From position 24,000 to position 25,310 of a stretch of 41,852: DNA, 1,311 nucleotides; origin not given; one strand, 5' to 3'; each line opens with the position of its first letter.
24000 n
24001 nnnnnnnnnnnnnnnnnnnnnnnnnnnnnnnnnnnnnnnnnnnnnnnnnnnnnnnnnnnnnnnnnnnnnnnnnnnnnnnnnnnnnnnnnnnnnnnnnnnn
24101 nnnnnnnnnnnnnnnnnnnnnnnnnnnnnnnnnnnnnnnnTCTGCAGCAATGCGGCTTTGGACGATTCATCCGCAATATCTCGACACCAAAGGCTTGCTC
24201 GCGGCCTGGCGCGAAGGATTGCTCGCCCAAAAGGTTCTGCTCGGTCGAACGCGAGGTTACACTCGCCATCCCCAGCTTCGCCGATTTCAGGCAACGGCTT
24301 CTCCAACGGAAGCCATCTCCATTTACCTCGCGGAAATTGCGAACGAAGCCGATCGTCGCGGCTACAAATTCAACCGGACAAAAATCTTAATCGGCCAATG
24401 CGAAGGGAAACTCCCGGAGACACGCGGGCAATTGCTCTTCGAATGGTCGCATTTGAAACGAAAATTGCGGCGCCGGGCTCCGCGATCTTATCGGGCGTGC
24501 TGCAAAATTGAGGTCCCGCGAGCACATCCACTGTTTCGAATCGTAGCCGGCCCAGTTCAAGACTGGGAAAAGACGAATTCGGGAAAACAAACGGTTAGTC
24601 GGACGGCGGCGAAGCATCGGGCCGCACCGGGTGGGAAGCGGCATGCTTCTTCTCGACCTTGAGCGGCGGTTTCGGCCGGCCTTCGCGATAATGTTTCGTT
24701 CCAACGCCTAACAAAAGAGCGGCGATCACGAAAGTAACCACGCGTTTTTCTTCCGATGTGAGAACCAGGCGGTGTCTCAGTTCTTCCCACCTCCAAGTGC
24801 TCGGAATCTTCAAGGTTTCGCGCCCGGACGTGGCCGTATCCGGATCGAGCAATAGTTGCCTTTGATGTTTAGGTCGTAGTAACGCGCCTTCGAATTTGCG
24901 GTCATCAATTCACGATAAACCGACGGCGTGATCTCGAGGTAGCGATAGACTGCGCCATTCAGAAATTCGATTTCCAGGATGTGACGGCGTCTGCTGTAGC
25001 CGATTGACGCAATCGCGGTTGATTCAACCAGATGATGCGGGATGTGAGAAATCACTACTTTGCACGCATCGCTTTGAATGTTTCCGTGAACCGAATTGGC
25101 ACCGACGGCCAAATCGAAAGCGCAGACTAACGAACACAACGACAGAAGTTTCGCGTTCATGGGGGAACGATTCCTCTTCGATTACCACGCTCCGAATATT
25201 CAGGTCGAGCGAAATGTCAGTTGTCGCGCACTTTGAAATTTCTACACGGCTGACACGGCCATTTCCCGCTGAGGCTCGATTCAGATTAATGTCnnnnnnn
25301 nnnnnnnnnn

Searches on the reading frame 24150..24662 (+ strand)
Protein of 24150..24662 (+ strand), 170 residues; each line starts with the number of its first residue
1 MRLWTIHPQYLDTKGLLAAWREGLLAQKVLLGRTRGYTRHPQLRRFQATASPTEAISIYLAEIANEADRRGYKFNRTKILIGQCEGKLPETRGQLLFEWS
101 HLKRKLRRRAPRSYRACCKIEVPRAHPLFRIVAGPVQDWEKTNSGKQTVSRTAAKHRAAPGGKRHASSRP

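Call 58: search_protein_families(library=pfam, proteins=[window:24150-24662:+], max_evalue=0.00001)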
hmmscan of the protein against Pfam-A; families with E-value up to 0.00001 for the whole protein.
window:24150-24662:+ (170 aa): 1 family
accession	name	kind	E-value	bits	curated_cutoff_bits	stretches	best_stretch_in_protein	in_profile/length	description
PF03013.19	Pyr_excise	-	6.5e-22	78.1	23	1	1-79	1-80/81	Pyrimidine dimer DNA glycosylase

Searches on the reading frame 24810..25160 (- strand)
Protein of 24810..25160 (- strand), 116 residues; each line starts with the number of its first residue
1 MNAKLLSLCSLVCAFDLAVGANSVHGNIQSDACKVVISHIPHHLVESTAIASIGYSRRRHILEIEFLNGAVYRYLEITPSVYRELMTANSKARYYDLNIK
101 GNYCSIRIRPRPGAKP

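Call 58: search_protein_families(library=pfam, proteins=[window:24810-25160:-], max_evalue=0.00001)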
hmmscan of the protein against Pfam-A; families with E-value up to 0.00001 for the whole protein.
window:24810-25160:- (116 aa): 1 family
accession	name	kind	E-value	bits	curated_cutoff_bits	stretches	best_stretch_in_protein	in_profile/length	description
PF13619.11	KTSC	-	5.7e-21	74.4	25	1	46-103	1-58/58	KTSC domain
